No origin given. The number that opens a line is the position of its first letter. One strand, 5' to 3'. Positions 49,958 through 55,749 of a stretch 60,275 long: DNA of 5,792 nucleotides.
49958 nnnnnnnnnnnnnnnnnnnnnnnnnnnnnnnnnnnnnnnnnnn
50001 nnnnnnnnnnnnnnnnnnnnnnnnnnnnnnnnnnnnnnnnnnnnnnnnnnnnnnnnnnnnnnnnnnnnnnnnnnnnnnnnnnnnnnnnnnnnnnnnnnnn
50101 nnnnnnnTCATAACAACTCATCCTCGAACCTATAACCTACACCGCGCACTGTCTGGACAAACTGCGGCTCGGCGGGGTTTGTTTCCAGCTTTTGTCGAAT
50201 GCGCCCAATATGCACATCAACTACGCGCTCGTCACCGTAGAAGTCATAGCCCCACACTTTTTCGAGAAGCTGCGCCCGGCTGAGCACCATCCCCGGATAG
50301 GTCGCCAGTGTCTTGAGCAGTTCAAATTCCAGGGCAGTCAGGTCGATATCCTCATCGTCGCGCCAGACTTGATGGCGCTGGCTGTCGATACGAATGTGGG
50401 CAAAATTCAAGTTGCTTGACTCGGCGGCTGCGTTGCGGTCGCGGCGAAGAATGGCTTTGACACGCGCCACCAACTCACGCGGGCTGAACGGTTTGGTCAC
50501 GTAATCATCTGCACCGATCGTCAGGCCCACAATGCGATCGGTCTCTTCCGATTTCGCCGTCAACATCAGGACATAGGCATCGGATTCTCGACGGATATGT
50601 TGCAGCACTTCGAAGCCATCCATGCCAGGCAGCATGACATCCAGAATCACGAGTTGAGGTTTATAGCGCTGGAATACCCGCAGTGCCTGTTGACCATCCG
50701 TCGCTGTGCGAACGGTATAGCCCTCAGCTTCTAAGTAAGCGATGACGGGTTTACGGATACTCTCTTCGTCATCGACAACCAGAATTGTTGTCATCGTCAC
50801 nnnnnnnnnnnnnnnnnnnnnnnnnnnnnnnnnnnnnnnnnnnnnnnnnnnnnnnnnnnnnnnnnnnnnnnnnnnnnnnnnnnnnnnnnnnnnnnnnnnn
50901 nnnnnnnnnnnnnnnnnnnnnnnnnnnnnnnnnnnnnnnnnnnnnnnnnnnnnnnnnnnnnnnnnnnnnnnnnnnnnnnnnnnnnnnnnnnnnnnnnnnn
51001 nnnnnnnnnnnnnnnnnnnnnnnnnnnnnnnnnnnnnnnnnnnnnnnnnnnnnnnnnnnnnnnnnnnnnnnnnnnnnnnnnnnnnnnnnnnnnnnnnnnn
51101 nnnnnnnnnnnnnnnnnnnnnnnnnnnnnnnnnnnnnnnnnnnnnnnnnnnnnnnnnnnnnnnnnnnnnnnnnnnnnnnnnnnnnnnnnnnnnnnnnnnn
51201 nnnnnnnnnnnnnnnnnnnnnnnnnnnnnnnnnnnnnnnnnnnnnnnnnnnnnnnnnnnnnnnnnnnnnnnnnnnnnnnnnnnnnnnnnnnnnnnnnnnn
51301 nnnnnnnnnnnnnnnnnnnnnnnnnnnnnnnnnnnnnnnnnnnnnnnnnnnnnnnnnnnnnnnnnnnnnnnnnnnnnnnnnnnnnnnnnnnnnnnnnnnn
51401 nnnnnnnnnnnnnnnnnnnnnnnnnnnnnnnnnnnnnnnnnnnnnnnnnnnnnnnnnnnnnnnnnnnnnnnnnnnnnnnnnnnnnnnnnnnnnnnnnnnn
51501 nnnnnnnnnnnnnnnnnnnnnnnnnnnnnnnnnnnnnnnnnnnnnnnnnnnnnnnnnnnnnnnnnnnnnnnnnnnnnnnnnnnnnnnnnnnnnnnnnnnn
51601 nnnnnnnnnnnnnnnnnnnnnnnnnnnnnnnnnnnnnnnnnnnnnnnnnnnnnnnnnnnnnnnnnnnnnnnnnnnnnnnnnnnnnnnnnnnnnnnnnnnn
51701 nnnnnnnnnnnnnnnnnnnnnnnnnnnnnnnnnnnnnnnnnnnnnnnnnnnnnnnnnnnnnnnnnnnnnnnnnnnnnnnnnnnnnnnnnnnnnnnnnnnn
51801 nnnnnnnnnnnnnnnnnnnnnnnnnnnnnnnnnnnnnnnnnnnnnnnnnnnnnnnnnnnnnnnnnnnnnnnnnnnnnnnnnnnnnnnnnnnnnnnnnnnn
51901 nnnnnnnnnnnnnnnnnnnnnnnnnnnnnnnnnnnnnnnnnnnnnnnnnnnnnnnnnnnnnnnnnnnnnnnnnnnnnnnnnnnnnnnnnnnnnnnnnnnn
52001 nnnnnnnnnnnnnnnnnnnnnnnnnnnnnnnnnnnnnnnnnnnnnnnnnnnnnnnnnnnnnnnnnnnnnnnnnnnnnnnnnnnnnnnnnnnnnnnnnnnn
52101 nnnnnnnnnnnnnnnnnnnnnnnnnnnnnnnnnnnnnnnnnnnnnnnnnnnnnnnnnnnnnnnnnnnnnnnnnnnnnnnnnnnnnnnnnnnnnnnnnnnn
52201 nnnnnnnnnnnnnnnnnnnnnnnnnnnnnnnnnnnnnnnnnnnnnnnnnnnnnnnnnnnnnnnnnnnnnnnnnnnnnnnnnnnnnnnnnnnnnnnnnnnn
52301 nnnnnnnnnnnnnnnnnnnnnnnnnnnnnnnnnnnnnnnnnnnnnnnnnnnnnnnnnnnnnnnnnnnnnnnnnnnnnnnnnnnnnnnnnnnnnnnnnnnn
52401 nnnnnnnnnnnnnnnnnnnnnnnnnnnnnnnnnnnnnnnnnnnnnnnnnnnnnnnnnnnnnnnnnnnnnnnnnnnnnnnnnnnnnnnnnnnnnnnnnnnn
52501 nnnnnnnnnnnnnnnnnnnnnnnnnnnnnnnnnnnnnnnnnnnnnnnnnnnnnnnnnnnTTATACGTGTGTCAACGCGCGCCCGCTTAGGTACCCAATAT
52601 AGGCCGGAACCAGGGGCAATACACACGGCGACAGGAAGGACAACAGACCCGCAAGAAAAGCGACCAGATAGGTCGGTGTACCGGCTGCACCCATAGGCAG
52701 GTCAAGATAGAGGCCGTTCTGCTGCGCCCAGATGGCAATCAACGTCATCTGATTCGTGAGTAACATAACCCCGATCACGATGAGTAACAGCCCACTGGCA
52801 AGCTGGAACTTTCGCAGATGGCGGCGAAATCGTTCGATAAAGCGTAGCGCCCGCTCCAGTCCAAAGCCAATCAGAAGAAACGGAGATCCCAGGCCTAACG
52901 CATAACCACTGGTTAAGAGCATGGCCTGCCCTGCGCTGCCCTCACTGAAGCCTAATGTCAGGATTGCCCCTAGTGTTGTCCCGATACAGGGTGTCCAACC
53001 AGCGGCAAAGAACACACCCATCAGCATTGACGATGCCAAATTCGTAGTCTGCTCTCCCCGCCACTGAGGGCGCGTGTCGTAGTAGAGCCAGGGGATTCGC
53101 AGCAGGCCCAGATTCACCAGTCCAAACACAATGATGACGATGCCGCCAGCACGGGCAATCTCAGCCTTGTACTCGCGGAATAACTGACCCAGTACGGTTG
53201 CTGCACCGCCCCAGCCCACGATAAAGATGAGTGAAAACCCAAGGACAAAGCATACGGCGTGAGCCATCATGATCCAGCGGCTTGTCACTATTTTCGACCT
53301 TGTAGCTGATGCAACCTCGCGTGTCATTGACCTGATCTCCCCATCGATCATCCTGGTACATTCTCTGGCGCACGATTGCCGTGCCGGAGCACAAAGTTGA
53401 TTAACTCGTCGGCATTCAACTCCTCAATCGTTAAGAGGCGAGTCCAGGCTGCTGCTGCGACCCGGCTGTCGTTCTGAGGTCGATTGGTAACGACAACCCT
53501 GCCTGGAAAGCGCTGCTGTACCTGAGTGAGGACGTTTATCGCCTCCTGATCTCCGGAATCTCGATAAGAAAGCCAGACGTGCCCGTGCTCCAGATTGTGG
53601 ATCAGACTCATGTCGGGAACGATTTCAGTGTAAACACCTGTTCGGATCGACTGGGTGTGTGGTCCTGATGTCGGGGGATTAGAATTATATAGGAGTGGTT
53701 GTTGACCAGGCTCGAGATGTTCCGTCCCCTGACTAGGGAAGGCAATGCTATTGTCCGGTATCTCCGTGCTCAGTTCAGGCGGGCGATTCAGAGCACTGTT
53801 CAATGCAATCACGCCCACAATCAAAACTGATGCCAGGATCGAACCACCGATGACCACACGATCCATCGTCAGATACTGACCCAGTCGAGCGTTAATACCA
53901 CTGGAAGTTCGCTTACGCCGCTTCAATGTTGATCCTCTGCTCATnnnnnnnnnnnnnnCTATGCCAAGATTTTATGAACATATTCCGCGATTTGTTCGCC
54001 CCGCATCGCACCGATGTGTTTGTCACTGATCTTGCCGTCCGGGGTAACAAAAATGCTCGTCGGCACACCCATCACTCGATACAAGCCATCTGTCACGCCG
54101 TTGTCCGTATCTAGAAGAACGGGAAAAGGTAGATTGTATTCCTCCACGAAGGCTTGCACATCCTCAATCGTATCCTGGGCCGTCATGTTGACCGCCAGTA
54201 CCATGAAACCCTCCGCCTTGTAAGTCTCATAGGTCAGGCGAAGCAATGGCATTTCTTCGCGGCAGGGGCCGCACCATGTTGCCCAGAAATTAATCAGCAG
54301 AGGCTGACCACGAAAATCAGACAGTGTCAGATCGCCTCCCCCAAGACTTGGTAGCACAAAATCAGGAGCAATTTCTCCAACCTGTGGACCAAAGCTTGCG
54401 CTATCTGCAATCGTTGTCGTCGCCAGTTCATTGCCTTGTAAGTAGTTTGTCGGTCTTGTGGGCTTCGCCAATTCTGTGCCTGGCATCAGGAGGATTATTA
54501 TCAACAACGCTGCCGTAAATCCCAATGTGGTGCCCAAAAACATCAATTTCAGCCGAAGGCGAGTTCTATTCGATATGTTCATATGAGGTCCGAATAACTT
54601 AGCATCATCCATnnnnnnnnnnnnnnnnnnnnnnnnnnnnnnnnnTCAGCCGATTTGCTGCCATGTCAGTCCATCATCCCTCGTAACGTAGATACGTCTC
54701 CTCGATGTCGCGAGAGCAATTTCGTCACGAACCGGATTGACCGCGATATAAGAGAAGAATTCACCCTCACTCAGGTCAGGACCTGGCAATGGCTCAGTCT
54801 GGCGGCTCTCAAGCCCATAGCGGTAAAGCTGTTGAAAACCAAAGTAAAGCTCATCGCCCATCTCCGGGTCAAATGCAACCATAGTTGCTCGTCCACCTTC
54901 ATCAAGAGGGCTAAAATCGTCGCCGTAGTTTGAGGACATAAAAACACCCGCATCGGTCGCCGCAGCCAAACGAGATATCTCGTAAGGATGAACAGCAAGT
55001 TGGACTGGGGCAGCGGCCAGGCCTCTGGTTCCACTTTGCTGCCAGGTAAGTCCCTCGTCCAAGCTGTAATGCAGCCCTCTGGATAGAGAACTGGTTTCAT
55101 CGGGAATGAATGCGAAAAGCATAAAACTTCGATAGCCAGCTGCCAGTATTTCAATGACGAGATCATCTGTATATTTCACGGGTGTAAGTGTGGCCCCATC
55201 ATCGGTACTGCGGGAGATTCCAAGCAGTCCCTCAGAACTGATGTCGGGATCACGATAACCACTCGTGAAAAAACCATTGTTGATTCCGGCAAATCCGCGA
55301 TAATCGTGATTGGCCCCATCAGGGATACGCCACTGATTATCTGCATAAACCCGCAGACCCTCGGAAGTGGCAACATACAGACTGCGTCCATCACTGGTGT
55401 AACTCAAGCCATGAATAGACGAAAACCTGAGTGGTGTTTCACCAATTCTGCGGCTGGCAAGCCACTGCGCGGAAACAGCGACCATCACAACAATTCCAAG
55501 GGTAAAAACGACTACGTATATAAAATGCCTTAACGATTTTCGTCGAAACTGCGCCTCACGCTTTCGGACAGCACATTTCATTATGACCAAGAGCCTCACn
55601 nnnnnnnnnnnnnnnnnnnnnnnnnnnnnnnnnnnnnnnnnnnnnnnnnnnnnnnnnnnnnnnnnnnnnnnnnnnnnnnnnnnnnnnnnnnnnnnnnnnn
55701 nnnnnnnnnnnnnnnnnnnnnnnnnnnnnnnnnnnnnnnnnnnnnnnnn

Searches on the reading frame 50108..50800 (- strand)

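Call 72: search_protein_families(library=ncbifam, proteins=[window:50108-50800:-], max_evalue=0.00001)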
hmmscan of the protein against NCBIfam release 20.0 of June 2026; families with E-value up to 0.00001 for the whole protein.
window:50108-50800:- (230 aa): 95 families (the best 25 are shown)
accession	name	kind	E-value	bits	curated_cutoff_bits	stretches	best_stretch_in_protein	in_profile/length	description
NF040689.1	MtrAB_MtrA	equivalog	2.7e-80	268.8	300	1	6-224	1-217/219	MtrAB system response regulator MtrA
NF045944.1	ResRegRpaBCyano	equivalog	2.8e-78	262.4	330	1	7-226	1-228/229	response regulator transcription factor RpaB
NF040534.1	resp_reg_YycF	equivalog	9.4e-75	250.8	340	1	5-226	2-228/231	response regulator YycF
TIGR02154.1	PhoB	equivalog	2.3e-73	246.2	296.2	1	4-226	3-226/226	phosphate regulon transcriptional regulator PhoB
NF008296.0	PRK11083.1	equivalog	2e-68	230.2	273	1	1-226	1-226/228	two-component system response regulator CreB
NF007982.1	PRK10710.1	equivalog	9.6e-68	228.2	380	1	3-228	7-230/235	envelope stress response regulator BaeR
NF033117.2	vanR_ACDEGLN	exception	8e-66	221.8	350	1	6-226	1-226/226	VanR-ABDEGLN family response regulator transcription factor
NF041733.1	resp_reg_CseB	equivalog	3.5e-65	219.6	350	1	5-225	2-226/228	two-component system response regulator CseB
NF007005.1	PRK09468.1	equivalog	1.6e-63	214.3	331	1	4-225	4-231/237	osmolarity response regulator transcription factor OmpR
NF053854.1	RespRegPhoBBctds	equivalog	4e-61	206.3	270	1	6-226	1-225/225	two-component system response regulator PhoB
NF033120.0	vanR_FM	exception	5.2e-60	202.9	460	1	1-226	1-230/231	vancomycin resistance response regulator transcription factor, VanR-F/VanR-M family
TIGR01387.1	cztR_silR_copR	subfamily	1.6e-59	201.2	279.2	1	6-224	1-217/218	heavy metal response regulator transcription factor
NF007546.0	PRK10161.1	equivalog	1.5e-58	198.1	471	1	5-226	4-226/229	phosphate response regulator transcription factor PhoB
NF041209.1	resp_regPieR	equivalog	9.5e-58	195.5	450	1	6-227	3-229/231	two component system response regulator PieR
NF007820.0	PRK10529.1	equivalog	5.2e-54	183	325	1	3-225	1-223/225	two-component system response regulator KdpE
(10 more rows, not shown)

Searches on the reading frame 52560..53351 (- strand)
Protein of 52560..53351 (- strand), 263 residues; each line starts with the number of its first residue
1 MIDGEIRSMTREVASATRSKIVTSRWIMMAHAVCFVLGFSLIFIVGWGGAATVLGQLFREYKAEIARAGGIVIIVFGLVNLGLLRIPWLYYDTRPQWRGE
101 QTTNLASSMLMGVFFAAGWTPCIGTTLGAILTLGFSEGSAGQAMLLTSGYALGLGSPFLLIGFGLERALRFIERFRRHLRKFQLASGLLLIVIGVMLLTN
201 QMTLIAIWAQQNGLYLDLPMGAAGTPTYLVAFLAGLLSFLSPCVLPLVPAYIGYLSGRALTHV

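Call 3: search_protein_families(library=pfam, proteins=[window:52560-53351:-], max_evalue=0.01)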
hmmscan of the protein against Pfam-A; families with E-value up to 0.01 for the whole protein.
window:52560-53351:- (263 aa): 1 family
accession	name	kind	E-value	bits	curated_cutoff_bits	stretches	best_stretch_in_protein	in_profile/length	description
PF02683.22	DsbD_TM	-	8e-10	38.8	27.1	2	20-199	38-216/219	Cytochrome C biogenesis protein transmembrane domain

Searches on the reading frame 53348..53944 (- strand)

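Call 3: search_protein_families(library=pfam, proteins=[window:53348-53944:-], max_evalue=0.01)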
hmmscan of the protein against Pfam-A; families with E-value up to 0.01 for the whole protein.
window:53348-53944:- (198 aa): 1 family
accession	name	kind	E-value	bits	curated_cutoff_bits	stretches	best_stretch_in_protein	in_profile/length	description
PF11303.13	DUF3105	-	8.7e-24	84.5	25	1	82-194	6-123/130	Protein of unknown function (DUF3105)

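Call 63: search_protein_families(library=ncbifam, proteins=[window:53348-53944:-], max_evalue=0.001)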
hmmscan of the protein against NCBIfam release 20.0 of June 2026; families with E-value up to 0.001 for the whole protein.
window:53348-53944:- (198 aa): 0 families

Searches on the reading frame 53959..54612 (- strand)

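Call 3: search_protein_families(library=pfam, proteins=[window:53959-54612:-], max_evalue=0.01)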
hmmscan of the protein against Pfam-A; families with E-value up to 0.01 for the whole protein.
window:53959-54612:- (217 aa): 6 families
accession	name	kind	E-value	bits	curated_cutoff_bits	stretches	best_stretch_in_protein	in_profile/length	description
PF00578.27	AhpC-TSA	-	4.2e-28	98.2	26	1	78-196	1-122/124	AhpC/TSA family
PF08534.16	Redoxin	-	8.8e-25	87.7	26.6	1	77-209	1-144/148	Redoxin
PF00085.26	Thioredoxin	-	6e-11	42.7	23.5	1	103-149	19-64/103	Thioredoxin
PF13905.12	Thioredoxin_8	-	8.1e-10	39.4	27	1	102-195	1-94/94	Thioredoxin-like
PF13098.12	Thioredoxin_2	-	0.0002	22.1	27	1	102-211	5-103/104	Thioredoxin-like domain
PF00255.25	GSHPx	-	0.0028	17.6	27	1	90-148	9-69/108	Glutathione peroxidase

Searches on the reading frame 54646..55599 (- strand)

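Call 3: search_protein_families(library=pfam, proteins=[window:54646-55599:-], max_evalue=0.01)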
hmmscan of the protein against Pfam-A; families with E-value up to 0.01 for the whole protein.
window:54646-55599:- (317 aa): 2 families
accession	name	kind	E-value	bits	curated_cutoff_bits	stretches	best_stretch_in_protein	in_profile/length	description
PF15902.12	Sortilin-Vps10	-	1.1e-06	28.2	33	1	128-241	3-121/446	Sortilin, neurotensin receptor 3,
PF02012.26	BNR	-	0.00067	19.7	27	0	304-314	1-11/12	BNR/Asp-box repeat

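Call 4: search_protein_families(library=ncbifam, proteins=[window:54646-55599:-], max_evalue=0.01)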
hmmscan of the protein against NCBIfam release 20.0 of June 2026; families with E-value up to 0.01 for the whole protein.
window:54646-55599:- (317 aa): 2 families
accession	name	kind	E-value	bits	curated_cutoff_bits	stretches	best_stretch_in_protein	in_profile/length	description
NF045728.1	glycosyl_F510_1955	equivalog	6.1e-43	146.9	175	1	59-305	4-245/246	F510_1955 family glycosylhydrolase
NF000145.1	vanZ-F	exception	0.004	17.5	375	1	19-76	31-89/206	glycopeptide resistance protein VanZ-F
